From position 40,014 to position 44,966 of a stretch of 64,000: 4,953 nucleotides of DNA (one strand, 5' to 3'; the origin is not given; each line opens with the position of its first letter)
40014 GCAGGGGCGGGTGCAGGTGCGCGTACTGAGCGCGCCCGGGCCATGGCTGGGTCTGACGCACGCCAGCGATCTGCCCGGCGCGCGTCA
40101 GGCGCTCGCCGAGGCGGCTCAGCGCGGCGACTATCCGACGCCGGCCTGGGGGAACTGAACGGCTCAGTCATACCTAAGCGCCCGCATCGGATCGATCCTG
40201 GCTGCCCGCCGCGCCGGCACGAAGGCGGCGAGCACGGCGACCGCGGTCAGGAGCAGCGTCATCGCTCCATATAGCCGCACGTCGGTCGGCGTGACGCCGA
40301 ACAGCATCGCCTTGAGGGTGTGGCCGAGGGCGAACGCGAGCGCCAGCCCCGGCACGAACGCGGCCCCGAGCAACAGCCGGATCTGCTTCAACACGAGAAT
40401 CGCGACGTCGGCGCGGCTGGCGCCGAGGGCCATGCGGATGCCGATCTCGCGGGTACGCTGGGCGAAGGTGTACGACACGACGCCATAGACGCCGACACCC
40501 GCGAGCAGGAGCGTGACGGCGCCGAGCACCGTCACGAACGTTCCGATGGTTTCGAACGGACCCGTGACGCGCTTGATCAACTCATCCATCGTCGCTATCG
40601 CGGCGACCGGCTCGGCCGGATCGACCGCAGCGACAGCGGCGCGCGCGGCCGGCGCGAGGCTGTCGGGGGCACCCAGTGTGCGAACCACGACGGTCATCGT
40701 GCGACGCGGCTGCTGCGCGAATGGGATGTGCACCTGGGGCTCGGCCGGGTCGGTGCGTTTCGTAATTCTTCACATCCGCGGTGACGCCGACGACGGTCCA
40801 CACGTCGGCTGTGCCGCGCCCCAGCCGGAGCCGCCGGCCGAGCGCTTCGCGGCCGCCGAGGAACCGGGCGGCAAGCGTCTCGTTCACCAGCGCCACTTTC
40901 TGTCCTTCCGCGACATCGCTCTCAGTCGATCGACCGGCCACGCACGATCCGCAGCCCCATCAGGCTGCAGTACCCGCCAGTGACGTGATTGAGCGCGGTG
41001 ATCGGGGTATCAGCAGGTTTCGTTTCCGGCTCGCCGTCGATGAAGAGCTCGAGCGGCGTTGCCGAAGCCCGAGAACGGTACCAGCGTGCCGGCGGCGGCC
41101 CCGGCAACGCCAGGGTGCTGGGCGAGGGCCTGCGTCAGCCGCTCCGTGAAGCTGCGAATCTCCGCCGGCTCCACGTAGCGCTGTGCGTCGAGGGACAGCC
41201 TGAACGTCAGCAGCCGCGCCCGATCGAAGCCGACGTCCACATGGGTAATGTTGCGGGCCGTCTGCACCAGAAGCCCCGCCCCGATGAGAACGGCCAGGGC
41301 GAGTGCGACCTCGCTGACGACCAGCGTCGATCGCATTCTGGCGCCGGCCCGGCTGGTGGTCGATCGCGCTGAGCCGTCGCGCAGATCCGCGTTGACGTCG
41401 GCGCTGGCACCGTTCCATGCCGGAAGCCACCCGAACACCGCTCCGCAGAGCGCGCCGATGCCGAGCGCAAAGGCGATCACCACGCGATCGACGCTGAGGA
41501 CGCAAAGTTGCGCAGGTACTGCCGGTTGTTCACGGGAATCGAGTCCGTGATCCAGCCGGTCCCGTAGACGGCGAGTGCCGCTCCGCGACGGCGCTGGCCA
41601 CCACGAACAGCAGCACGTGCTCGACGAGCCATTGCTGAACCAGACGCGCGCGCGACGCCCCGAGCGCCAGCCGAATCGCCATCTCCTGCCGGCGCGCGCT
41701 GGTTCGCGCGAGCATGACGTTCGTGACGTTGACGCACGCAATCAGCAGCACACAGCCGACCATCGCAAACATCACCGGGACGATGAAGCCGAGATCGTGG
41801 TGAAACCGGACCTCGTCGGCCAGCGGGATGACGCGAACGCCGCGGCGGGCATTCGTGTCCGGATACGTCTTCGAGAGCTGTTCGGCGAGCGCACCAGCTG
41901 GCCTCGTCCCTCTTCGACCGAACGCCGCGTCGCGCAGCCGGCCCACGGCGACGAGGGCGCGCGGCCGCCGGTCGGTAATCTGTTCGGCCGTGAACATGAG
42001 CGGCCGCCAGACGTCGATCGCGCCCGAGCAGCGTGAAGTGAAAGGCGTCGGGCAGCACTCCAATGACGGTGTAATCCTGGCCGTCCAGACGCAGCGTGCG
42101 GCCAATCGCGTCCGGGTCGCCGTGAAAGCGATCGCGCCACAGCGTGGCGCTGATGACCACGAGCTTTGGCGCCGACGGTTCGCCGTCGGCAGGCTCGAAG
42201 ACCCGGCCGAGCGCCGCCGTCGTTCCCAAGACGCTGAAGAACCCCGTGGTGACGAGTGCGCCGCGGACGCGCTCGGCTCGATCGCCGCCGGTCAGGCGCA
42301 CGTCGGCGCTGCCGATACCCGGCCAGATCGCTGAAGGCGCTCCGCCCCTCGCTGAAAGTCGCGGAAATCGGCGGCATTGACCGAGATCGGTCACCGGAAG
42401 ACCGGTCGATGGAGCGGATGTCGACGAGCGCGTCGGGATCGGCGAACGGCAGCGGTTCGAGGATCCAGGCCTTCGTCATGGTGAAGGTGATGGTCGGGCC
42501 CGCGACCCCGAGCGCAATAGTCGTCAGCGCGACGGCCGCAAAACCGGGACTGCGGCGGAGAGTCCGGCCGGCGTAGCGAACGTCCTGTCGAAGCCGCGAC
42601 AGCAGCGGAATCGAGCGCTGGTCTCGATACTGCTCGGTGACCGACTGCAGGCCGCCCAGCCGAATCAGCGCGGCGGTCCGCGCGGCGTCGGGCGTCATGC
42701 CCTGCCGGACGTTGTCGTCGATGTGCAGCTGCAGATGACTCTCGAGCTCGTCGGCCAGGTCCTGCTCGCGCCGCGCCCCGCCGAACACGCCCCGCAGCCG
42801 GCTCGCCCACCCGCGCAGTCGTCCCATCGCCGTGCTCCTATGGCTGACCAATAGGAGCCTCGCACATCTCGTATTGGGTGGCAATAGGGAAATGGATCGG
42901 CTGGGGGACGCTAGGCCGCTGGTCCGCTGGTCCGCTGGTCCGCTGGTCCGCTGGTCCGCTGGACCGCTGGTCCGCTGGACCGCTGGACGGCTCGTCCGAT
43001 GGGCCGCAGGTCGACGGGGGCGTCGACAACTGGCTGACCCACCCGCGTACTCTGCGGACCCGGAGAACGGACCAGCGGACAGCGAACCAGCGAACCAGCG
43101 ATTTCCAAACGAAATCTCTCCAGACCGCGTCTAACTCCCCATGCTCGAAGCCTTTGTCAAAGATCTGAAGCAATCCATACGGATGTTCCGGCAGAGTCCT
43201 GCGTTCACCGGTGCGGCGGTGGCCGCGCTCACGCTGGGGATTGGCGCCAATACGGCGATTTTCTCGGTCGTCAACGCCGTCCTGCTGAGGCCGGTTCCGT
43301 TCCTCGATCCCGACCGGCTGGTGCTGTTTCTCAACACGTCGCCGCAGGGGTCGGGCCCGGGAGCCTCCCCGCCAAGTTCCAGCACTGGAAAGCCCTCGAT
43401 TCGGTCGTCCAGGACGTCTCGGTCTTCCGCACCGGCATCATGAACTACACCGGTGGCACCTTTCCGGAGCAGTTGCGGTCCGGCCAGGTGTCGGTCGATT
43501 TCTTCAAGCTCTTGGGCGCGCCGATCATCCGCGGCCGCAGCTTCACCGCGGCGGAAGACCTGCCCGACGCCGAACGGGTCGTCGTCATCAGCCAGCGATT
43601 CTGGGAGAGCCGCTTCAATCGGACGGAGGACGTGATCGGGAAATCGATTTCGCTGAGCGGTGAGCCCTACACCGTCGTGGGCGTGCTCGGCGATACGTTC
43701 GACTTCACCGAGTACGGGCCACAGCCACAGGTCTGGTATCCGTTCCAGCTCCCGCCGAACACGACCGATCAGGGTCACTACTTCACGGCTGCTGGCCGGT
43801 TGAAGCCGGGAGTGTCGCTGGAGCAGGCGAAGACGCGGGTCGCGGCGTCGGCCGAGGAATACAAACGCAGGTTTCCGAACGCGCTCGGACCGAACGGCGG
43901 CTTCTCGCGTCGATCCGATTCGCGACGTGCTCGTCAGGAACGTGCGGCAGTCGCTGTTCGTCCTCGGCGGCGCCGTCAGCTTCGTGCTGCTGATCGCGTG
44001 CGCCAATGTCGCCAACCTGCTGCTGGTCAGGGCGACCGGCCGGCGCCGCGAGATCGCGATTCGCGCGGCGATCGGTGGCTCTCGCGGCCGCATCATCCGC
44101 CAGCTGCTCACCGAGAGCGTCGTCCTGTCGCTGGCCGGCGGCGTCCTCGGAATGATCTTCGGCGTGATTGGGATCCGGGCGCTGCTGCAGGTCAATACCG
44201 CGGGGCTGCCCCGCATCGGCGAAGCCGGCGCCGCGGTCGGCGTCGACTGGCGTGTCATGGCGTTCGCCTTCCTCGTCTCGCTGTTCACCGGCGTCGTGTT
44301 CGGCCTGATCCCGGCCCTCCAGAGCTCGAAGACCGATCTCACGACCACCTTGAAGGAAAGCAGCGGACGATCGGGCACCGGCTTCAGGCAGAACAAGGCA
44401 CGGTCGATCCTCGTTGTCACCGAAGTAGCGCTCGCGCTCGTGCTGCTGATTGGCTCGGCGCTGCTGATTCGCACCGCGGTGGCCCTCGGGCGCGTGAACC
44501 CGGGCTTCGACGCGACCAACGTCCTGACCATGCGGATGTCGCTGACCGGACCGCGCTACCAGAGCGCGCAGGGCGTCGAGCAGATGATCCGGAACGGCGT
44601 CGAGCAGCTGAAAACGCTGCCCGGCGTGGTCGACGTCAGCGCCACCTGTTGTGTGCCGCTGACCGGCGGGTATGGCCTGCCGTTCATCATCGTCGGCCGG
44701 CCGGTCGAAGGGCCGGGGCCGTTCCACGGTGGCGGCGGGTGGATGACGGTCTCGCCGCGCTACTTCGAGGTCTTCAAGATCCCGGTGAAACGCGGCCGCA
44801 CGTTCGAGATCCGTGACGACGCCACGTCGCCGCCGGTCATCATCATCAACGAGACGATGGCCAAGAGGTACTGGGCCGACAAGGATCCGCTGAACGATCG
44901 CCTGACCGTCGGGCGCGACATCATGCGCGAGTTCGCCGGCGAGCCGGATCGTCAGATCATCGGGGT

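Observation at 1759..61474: Large palindromes whose arms are locus-specific short tandem repeats fill at least 11 intergenic gaps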

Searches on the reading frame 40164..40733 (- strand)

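Call 78: search_protein_families(library=pfam, proteins=[window:40164-40733:-], max_evalue=0.00001)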
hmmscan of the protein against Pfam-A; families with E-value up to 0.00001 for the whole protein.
window:40164-40733:- (189 aa): 1 family
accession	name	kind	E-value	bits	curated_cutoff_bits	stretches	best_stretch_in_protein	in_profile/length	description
PF02687.27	FtsX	-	4.6e-15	56.2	25.5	1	69-182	2-120/120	FtsX-like permease C-terminal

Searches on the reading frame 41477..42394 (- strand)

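Call 79: search_protein_families(library=pfam, proteins=[window:41477-42394:-], max_evalue=0.00001)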
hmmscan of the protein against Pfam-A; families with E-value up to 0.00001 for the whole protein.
window:41477-42394:- (305 aa): 1 family
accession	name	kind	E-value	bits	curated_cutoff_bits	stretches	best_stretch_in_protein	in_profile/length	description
PF12704.14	MacB_PCD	-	3.5e-15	57.3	27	1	35-118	80-158/207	MacB-like periplasmic core domain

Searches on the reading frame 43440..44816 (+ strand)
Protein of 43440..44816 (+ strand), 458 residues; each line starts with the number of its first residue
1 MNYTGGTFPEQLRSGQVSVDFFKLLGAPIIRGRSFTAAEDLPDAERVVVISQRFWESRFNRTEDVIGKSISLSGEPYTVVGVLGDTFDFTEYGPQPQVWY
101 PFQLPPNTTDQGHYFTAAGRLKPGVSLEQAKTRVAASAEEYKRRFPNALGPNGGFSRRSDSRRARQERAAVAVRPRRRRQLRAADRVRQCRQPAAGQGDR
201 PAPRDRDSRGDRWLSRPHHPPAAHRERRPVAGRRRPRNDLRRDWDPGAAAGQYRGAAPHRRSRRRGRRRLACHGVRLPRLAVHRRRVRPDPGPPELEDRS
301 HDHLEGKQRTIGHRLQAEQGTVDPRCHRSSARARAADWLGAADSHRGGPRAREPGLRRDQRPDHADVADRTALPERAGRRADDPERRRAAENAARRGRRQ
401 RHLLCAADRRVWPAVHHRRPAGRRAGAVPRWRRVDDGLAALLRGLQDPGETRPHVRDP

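Call 21: search_protein_families(library=pfam, proteins=[window:43440-44816:+])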
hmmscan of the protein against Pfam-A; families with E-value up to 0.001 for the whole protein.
window:43440-44816:+ (458 aa): 1 family
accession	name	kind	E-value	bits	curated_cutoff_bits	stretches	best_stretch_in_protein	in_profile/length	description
PF12704.14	MacB_PCD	-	1.9e-18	68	27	1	15-135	92-205/207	MacB-like periplasmic core domain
